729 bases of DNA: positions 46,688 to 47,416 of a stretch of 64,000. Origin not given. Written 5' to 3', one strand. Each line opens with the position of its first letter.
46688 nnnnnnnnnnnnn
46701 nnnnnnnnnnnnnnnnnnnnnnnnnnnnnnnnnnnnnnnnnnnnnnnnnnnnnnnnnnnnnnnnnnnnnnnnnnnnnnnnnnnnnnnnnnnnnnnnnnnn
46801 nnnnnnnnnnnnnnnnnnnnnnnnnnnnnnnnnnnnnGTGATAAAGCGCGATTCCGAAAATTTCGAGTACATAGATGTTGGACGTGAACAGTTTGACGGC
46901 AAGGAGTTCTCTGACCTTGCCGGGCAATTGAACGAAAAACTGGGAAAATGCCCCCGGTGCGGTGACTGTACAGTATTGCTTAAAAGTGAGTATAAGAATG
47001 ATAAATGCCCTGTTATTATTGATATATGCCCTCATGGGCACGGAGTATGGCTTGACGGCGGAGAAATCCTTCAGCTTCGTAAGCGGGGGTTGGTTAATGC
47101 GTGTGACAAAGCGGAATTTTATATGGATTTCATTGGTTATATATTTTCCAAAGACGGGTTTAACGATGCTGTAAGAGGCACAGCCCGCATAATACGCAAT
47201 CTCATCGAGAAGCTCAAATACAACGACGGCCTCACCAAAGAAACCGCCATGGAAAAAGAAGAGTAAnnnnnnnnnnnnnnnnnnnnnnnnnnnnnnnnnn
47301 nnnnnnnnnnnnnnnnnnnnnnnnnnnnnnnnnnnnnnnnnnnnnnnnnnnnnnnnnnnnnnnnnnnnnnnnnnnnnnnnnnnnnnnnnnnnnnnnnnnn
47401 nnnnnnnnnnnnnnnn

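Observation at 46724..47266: In-frame TGA exactly at the conserved tryptophan of a zf-TFIIB zinc ribbon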

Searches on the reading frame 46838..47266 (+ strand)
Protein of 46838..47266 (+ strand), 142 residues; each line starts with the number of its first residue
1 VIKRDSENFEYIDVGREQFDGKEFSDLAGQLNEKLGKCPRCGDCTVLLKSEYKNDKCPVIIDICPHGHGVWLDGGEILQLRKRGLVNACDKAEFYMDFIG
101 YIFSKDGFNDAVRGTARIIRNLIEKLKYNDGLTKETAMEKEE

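Call 55: search_protein_families(library=ncbifam, proteins=[window:46838-47266:+], max_evalue=0.01)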
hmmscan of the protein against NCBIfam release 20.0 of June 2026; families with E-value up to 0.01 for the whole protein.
window:46838-47266:+ (142 aa): 0 families
